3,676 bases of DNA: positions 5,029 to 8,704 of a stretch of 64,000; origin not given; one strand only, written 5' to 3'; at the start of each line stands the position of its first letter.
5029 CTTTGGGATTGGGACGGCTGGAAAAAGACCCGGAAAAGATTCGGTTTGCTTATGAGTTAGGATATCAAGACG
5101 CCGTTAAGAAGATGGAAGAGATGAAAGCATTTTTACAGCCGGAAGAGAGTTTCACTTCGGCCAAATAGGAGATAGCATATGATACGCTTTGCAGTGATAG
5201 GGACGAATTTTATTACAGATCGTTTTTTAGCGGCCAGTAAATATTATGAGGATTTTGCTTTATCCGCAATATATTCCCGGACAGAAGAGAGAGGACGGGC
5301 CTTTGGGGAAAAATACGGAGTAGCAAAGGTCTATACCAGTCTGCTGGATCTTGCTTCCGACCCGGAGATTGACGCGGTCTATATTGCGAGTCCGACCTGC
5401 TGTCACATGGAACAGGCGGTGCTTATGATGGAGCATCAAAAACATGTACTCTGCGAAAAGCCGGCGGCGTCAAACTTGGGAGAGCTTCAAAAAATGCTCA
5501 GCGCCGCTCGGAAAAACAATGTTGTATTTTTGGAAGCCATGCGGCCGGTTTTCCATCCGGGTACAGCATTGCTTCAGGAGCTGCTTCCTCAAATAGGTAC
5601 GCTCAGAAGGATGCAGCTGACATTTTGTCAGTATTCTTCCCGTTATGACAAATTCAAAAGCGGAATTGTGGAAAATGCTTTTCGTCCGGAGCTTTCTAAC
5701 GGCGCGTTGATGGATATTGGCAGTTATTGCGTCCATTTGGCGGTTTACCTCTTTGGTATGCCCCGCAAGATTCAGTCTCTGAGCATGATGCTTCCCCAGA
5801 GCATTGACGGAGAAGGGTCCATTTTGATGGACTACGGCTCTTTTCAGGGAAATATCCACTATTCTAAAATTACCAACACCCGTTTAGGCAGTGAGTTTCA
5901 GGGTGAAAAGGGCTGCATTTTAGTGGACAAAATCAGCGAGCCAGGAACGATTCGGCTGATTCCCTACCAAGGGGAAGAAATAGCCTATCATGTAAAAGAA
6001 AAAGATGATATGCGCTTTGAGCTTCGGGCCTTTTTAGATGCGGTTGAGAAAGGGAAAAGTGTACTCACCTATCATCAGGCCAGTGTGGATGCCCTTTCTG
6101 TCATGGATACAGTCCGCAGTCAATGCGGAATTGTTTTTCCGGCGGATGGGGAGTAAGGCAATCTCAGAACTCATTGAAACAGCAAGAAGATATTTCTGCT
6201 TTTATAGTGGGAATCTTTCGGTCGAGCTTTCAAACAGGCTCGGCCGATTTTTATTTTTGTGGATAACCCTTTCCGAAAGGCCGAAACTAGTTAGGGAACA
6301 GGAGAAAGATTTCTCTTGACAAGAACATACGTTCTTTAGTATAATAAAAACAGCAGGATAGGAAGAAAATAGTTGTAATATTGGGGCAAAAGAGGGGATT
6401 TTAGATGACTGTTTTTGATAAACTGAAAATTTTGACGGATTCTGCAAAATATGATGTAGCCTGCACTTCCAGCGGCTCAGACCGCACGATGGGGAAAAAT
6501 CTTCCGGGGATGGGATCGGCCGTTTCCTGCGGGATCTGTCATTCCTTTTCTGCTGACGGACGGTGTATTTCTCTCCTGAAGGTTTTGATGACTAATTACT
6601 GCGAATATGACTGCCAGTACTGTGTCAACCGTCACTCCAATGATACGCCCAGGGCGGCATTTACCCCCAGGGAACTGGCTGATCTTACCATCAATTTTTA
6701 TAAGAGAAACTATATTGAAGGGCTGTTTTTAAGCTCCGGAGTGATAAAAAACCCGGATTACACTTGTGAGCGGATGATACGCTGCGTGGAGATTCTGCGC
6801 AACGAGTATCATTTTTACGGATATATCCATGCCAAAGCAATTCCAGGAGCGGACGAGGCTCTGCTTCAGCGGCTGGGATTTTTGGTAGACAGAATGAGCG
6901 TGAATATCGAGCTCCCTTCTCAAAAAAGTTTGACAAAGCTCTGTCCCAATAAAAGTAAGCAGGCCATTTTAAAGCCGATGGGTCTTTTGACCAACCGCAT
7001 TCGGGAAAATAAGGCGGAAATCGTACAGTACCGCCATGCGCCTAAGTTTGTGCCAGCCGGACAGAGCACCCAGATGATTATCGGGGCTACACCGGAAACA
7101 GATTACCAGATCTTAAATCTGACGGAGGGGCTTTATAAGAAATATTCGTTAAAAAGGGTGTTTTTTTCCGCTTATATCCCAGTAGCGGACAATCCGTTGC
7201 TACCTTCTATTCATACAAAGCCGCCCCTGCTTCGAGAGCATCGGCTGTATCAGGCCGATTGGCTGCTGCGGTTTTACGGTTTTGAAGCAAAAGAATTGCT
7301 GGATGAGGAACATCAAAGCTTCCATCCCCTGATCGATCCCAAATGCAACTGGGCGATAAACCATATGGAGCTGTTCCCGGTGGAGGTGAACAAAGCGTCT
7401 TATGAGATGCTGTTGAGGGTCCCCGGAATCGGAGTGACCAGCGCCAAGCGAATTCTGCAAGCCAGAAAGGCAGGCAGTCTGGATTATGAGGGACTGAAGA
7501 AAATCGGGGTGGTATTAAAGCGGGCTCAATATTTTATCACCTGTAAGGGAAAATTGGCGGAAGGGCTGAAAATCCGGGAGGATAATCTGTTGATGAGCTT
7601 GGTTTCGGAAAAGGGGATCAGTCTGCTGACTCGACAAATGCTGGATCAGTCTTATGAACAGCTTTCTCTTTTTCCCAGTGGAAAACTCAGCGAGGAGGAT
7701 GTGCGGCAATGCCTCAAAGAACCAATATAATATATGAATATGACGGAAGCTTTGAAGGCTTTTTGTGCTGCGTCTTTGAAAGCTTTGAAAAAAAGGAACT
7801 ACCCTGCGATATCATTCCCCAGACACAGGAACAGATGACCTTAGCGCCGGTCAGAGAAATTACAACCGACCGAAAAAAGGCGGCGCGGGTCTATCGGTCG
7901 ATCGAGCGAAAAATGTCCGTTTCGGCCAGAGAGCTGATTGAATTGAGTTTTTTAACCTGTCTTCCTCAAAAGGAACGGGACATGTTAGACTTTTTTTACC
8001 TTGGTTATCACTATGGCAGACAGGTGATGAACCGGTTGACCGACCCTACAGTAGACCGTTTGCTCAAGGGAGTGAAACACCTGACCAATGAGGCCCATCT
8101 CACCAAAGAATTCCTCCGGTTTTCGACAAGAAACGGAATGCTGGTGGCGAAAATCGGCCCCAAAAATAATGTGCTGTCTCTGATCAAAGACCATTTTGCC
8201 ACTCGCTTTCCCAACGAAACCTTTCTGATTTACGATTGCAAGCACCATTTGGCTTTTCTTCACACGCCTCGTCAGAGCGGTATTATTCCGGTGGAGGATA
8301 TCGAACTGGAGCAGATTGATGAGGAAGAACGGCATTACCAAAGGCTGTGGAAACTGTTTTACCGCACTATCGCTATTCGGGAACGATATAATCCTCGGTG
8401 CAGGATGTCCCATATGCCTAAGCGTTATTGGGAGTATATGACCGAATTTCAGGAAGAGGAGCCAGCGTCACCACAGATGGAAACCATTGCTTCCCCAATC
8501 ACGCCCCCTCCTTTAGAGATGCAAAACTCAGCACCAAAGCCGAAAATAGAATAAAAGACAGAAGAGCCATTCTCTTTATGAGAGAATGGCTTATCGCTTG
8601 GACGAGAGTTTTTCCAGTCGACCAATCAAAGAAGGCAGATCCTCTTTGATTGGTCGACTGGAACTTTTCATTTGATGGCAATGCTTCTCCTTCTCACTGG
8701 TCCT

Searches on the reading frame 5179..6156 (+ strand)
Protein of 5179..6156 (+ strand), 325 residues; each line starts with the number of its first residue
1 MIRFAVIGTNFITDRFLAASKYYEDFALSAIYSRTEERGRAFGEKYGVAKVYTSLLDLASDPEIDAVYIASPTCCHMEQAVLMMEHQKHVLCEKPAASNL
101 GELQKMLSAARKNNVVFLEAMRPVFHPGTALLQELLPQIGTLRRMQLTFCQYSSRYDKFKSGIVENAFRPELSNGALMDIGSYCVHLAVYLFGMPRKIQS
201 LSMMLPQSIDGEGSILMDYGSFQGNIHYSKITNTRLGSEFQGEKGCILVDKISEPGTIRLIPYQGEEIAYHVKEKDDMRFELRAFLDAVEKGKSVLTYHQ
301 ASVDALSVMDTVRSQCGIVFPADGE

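Call 51: search_protein_families(library=pfam, proteins=[window:5179-6156:+])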
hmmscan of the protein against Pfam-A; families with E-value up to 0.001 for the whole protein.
window:5179-6156:+ (325 aa): 2 families
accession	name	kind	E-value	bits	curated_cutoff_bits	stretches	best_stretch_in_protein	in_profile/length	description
PF01408.29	GFO_IDH_MocA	-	2.7e-28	99.5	24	1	2-117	1-116/120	Oxidoreductase family, NAD-binding Rossmann fold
PF22725.1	GFO_IDH_MocA_C3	-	3.3e-10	40.5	27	1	138-247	12-123/124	GFO/IDH/MocA C-terminal domain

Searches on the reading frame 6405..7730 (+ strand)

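Call 52: search_protein_families(library=pfam, proteins=[window:6405-7730:+])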
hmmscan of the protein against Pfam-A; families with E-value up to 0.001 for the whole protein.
window:6405-7730:+ (441 aa): 4 families
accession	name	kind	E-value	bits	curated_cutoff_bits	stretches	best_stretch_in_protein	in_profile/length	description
PF04055.27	Radical_SAM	-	5.7e-07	30.3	29.5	1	61-201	2-143/166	Radical SAM superfamily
PF12836.13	HHH_3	-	8e-07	29.5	27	1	326-356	6-36/65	Helix-hairpin-helix motif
PF13353.11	Fer4_12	-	2.8e-05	24.9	22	1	60-163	9-115/137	4Fe-4S single cluster domain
PF00633.29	HHH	-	0.00039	20.6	24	0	328-352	5-29/30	Helix-hairpin-helix motif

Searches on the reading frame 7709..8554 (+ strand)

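Call 52: search_protein_families(library=pfam, proteins=[window:7709-8554:+])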
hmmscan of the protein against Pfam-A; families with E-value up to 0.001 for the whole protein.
window:7709-8554:+ (281 aa): 1 family
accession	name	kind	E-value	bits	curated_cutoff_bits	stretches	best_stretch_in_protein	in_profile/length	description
PF13566.11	DUF4130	-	2.5e-47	161.1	27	1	86-246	1-146/146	Domain of unknown function (DUF4130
